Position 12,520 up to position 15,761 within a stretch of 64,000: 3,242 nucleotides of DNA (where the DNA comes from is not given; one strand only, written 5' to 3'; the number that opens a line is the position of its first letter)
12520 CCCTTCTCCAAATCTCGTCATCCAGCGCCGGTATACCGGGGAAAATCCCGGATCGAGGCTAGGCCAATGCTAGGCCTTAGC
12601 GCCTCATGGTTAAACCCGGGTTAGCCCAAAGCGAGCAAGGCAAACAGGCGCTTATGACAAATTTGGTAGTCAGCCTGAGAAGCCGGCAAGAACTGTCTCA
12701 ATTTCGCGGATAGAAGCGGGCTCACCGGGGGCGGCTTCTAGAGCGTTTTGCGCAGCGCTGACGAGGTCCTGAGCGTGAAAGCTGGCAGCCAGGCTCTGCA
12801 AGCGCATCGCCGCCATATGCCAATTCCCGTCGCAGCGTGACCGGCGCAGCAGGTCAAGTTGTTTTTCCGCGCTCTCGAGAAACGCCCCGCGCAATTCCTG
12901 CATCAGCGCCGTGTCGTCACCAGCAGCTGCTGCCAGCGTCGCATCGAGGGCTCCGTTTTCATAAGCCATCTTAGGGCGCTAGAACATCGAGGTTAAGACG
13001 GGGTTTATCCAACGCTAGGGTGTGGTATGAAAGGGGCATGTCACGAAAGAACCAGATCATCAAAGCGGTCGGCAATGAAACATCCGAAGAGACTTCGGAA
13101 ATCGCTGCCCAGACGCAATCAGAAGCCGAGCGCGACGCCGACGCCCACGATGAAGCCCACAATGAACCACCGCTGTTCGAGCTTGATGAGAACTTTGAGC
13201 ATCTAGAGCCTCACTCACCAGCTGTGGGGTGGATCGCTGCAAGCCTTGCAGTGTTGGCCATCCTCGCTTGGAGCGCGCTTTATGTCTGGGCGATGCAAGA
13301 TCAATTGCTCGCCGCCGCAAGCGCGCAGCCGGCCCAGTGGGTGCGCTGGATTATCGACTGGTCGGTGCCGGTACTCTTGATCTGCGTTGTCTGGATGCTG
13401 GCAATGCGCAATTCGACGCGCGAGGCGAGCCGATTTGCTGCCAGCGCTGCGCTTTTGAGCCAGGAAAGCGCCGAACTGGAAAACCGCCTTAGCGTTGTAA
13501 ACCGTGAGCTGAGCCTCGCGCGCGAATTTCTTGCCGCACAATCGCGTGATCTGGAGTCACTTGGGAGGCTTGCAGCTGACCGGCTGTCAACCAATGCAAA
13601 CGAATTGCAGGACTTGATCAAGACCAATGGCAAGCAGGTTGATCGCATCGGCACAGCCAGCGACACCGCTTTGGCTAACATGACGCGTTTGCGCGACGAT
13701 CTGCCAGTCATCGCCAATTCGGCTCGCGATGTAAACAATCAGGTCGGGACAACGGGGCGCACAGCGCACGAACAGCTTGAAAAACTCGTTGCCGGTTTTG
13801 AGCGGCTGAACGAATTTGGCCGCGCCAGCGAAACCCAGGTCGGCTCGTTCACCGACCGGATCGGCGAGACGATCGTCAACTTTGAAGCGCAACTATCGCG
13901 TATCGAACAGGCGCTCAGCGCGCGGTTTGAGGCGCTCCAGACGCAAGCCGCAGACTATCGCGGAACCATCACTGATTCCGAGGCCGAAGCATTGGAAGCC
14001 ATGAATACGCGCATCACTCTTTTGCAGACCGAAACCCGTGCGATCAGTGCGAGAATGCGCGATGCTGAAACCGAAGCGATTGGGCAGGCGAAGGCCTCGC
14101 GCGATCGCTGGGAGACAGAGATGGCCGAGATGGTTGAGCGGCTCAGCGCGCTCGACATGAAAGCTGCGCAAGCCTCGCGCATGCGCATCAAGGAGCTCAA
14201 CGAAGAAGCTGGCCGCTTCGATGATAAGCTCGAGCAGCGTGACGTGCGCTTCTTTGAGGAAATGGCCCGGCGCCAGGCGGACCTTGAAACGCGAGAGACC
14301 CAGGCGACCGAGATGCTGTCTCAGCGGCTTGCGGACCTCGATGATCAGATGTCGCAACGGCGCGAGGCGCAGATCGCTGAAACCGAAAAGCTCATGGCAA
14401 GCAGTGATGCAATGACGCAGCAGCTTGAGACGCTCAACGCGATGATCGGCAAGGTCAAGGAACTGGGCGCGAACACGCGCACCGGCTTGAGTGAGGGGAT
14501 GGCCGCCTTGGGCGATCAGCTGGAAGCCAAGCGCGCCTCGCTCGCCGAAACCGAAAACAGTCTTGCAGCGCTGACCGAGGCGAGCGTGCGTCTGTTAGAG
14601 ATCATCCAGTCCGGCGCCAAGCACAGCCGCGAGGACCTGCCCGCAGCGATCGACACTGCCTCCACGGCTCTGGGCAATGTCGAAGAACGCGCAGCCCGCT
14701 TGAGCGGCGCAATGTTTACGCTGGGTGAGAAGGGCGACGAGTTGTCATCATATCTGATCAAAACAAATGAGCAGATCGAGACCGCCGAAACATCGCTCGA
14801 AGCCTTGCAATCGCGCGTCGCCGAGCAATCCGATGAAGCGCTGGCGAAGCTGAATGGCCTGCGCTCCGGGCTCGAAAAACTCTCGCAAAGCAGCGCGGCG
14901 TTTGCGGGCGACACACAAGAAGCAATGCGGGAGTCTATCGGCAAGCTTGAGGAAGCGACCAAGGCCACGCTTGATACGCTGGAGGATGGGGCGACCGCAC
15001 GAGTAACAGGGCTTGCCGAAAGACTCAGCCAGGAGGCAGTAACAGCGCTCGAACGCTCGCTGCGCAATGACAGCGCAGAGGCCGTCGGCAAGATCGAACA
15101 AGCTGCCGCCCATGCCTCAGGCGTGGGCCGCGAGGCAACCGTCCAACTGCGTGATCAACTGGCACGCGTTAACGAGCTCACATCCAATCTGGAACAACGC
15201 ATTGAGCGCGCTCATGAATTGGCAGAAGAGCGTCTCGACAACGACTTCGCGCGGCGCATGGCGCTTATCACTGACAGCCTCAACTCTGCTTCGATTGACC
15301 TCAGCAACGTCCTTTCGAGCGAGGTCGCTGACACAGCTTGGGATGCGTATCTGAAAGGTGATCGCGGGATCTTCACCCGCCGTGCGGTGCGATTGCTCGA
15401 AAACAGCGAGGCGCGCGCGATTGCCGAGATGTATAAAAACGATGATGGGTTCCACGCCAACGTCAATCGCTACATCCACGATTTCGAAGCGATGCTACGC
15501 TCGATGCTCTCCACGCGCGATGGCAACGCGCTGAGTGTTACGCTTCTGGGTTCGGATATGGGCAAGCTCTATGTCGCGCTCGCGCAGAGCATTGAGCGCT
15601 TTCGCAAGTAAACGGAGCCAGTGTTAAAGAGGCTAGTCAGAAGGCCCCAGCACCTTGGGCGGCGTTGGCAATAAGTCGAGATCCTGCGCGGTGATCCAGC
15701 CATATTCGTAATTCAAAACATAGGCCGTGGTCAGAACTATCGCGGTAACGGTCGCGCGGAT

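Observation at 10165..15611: Candidate cell-polarity module: His-less kinase, His-less HPt, unknown protein and TipN/GPR-like scaffold under CtrA-like boxes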

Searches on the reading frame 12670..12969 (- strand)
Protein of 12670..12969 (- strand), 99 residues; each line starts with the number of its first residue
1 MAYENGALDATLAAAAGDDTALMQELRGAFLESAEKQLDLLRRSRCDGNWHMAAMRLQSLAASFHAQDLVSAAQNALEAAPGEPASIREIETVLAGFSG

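Call 3: search_protein_families(library=pfam, proteins=[window:12670-12969:-], max_evalue=0.1)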
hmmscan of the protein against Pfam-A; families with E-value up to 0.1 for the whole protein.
window:12670-12969:- (99 aa): 0 families

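Call 4: search_protein_families(library=ncbifam, proteins=[window:12670-12969:-], max_evalue=0.1)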
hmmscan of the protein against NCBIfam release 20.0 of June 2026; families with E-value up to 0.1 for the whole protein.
window:12670-12969:- (99 aa): 0 families

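Call 17: search_solved_structures(query=A1, max_evalue=10, show_alignments=3)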
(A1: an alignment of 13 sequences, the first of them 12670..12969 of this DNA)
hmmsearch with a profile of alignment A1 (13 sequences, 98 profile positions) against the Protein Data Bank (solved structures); distinct sequences matched with E-value up to 10: 8.
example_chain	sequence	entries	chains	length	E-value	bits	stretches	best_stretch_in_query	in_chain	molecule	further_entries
5hul_A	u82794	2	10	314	0.58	13.5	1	10-75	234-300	Quinolinate phosphoribosyltransferase | Nicotinate-nucleotide diphosphorylase (Carboxylating)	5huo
5hup_A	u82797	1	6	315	0.58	13.5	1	10-75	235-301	Nicotinate-nucleotide pyrophosphorylase (Carboxylating)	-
8ere_A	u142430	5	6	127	1.4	12.3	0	66-97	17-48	capsid protein p24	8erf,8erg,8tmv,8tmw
9n92_A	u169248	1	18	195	1.4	12.2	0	66-97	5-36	Gag protein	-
8pu6_A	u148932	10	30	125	1.5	12.2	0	66-97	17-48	Gag protein (Fragment)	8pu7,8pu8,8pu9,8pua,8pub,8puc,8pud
9n0w_B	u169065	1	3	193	1.6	12.1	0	66-97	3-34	Gag protein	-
1qrj_A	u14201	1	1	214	1.7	12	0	66-97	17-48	HTLV-I CAPSID PROTEIN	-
8e0l_A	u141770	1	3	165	2.1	11.7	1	4-66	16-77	BGL06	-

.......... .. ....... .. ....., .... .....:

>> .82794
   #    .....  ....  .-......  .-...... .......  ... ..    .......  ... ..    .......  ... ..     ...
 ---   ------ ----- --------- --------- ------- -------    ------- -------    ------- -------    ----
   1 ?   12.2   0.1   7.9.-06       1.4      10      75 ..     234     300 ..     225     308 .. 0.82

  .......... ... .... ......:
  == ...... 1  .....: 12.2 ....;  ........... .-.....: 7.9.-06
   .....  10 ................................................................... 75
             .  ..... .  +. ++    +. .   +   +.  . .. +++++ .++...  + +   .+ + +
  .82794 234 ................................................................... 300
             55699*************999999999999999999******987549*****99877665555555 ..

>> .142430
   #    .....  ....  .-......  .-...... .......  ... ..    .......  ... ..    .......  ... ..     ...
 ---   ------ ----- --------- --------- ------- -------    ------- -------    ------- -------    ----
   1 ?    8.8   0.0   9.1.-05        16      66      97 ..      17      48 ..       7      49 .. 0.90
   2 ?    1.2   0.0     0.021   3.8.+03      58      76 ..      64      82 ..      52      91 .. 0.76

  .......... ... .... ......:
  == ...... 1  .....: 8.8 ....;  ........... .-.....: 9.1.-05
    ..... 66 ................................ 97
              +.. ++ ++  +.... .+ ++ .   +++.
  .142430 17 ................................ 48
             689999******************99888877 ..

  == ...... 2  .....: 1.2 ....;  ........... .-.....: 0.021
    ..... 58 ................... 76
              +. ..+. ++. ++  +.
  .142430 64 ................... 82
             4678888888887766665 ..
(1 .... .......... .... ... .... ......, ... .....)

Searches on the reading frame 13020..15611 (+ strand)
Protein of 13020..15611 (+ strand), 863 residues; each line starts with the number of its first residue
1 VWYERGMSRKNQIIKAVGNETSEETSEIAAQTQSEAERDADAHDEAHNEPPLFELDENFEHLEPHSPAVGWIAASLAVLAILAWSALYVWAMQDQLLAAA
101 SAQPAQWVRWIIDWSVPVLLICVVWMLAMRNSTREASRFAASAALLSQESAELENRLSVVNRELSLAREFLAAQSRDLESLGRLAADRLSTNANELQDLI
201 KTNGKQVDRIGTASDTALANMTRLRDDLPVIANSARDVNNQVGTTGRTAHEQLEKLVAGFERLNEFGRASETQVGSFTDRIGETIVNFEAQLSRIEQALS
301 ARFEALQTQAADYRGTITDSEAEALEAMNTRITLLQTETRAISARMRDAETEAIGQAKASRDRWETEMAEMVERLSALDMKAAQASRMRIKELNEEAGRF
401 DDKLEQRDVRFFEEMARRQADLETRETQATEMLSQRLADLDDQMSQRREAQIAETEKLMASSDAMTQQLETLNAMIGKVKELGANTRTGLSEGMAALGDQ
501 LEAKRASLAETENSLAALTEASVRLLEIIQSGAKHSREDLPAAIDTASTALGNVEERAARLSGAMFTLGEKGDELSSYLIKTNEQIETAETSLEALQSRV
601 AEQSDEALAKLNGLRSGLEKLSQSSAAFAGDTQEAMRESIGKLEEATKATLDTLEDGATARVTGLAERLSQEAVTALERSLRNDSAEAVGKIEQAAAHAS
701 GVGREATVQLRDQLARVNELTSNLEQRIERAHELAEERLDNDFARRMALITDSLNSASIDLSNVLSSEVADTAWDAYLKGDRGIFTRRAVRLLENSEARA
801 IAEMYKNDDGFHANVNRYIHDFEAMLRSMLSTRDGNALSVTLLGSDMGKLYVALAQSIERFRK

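Call 3: search_protein_families(library=pfam, proteins=[window:13020-15611:+], max_evalue=0.1)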
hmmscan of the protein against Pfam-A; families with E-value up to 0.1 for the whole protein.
window:13020-15611:+ (863 aa): 4 families
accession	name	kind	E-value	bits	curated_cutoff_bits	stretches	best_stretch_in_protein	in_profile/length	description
PF15175.11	SPATA24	-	0.015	15.5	27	1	544-608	90-154/182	Spermatogenesis-associated protein 24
PF13369.12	Transglut_core2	-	0.03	14.2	23.5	1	796-843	26-73/155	Transglutaminase-like superfamily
PF07304.16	SRA1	-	0.042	14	23.3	0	707-776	29-103/147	Steroid receptor RNA activator (SRA1)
PF01442.23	Apolipoprotein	-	0.057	13.6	90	2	570-739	4-178/190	Apolipoprotein A1/A4/E domain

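Call 4: search_protein_families(library=ncbifam, proteins=[window:13020-15611:+], max_evalue=0.1)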
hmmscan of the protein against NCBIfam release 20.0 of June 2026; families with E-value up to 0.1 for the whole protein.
window:13020-15611:+ (863 aa): 3 families
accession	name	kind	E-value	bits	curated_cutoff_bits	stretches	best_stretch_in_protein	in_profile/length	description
TIGR02169.1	SMC_prok_A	equivalog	0.00015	19.6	729.4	2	364-650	673-964/1165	chromosome segregation protein SMC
NF033914.0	antiphage_ZorA_1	subfamily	0.00065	18.1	190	1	170-362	305-486/619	anti-phage ZorAB system protein ZorA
TIGR04527.1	mycoplas_twoTM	subfamily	0.00086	19.1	125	0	573-657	50-139/248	MG_279/MG_280 family protein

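Call 25: find_homologous_proteins(query=window:13020-15611:+, region=700-863, max_evalue=0.001)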
Query window:13020-15611:+, residues 700-863 (164 aa): 6549 proteins with E <= 0.001 among 8000 candidates; the best 120 are listed.
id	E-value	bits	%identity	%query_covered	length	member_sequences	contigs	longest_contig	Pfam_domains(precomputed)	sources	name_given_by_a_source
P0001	2.1e-90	318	95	100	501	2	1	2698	-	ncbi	ncbi:MAG: ATPase, partial [Pseudomonadota bacterium]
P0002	6.5e-89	313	93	100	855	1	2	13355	-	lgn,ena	-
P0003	2.1e-82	292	87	99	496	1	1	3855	-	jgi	-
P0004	3.5e-82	291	85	100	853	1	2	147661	-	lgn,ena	-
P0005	4.0e-82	291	87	99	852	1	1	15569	-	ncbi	ncbi:MAG: ATPase [Pseudomonadota bacterium]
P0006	6.8e-82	290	87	100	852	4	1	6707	-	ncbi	ncbi:MAG: ATPase [Pseudomonadota bacterium]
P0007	1.5e-81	289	86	100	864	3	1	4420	-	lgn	-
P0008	2.5e-81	289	85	99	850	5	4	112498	-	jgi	-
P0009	2.7e-81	289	85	100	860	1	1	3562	-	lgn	-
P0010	4.6e-81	288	85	100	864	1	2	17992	-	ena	-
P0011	9.1e-81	287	85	100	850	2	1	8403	-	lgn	-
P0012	1.9e-80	286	85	100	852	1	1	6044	-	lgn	-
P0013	2.6e-80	285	83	100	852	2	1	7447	-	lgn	-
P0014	6.9e-80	284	85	100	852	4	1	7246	-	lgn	-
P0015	7.5e-80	284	84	100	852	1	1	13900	-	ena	-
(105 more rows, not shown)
